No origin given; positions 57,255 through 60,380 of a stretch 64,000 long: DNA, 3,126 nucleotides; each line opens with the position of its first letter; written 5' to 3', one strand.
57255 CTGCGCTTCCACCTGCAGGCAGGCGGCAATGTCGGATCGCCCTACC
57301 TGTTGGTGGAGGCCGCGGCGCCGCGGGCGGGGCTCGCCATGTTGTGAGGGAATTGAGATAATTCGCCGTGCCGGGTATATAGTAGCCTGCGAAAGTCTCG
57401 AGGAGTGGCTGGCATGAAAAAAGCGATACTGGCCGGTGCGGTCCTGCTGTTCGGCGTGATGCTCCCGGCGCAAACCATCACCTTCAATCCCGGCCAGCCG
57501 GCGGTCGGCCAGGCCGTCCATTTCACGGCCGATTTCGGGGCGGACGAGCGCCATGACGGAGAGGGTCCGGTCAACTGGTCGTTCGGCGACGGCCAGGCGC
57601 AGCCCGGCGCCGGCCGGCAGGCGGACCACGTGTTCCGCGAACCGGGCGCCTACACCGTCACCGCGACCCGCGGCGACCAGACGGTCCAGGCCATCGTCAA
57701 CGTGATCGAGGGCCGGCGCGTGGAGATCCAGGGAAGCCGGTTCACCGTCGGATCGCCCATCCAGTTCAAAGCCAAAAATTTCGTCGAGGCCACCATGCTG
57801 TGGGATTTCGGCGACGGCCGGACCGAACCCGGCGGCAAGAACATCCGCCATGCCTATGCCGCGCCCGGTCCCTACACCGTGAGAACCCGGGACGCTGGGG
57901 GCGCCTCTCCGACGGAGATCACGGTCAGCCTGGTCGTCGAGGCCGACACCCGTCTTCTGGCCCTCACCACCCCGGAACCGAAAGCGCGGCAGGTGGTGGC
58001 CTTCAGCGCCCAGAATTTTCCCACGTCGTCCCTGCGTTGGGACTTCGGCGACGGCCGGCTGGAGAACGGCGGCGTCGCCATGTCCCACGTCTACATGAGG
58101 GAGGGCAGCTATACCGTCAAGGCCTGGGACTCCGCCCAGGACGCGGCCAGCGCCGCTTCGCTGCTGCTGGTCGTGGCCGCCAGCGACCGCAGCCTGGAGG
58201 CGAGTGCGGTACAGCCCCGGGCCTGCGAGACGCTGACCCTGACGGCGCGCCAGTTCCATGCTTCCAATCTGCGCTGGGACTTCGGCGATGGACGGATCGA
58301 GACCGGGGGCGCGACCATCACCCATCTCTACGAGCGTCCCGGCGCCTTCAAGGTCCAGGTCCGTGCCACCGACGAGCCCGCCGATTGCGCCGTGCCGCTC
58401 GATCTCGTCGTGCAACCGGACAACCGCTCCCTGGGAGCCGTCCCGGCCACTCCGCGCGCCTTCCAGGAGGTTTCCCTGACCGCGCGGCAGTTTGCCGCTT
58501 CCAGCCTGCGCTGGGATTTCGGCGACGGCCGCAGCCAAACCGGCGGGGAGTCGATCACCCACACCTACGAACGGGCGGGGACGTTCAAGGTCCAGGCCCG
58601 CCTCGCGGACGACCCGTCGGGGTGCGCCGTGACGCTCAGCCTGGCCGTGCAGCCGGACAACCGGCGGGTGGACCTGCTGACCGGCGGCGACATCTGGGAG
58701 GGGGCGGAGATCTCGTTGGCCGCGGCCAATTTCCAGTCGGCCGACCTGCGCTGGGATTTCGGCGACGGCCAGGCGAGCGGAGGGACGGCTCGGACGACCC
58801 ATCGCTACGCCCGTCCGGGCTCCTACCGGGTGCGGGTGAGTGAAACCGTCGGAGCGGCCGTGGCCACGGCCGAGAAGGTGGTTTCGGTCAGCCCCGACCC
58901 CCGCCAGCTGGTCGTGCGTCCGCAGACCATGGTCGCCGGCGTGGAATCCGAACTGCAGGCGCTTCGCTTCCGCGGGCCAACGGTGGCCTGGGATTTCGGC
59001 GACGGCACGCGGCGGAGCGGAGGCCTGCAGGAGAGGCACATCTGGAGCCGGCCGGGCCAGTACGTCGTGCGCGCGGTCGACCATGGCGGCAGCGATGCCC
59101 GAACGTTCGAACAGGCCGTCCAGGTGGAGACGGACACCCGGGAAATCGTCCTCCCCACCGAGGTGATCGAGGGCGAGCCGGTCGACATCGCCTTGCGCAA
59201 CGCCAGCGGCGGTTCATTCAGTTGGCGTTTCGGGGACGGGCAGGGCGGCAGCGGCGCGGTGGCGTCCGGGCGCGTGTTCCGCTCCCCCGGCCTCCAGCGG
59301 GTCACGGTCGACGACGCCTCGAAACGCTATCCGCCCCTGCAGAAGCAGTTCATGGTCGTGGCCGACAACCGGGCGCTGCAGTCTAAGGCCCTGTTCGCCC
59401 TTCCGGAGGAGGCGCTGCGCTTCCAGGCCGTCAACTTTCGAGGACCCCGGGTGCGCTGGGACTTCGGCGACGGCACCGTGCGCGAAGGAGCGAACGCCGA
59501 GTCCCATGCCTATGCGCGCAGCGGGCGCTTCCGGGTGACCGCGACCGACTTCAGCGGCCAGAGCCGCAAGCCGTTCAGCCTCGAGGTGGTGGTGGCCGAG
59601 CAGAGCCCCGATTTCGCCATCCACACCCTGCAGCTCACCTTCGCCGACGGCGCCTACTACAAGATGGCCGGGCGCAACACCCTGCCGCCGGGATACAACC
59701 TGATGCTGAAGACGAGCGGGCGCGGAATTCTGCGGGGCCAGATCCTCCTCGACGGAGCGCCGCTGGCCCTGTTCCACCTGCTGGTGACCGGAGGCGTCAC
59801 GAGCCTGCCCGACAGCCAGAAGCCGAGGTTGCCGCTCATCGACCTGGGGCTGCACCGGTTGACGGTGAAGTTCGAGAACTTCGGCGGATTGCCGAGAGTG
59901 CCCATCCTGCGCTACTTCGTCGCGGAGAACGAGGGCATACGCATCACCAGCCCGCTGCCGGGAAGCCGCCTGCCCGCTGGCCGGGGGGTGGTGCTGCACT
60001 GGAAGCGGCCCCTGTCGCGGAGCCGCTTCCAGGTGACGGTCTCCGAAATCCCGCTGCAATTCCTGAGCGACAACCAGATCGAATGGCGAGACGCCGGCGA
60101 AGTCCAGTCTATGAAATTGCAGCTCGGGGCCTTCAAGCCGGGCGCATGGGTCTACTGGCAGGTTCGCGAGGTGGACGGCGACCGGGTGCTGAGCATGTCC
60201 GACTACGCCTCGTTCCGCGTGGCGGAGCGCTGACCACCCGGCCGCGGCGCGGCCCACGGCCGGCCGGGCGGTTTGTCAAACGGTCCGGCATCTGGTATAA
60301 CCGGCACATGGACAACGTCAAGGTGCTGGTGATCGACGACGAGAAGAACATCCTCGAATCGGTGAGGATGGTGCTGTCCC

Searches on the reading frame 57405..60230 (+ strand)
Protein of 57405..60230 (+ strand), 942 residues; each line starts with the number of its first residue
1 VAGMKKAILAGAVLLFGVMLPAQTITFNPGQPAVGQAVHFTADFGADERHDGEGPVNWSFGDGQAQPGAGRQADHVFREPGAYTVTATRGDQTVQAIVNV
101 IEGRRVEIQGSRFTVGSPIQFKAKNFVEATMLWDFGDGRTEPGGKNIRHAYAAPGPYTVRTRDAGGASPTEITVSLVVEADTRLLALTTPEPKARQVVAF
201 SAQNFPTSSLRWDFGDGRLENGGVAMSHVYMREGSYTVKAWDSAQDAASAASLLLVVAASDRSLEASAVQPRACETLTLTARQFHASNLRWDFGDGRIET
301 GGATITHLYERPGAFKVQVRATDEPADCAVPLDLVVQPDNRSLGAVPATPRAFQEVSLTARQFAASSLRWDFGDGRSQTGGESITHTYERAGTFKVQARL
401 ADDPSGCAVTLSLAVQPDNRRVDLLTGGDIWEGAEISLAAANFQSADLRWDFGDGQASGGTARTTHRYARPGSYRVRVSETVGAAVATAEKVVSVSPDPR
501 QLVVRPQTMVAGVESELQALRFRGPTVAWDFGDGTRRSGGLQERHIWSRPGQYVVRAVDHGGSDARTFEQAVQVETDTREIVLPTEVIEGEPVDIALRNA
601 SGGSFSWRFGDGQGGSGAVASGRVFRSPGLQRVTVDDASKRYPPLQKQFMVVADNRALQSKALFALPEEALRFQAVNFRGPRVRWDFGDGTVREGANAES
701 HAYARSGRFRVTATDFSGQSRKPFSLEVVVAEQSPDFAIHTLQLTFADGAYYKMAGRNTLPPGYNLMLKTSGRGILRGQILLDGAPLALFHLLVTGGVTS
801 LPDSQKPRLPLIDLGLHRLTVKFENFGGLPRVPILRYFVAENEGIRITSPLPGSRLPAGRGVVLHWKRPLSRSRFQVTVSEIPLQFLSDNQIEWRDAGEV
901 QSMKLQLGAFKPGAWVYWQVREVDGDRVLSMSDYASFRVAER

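Call 45: search_protein_families(library=pfam, proteins=[window:57405-60230:+], max_evalue=0.00001)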
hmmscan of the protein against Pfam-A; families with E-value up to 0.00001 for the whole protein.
window:57405-60230:+ (942 aa): 3 families
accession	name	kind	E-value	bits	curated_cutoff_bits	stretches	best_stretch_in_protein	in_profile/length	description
PF18911.6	PKD_4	-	2.3e-77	255.5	27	7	112-171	13-78/85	PKD domain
PF00801.26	PKD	-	8.9e-68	224.7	23.5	6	349-411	15-76/80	PKD domain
PF06832.18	BiPBP_C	-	2.3e-11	43.9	26.8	0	649-722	14-87/90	Penicillin-Binding Protein C-terminus Family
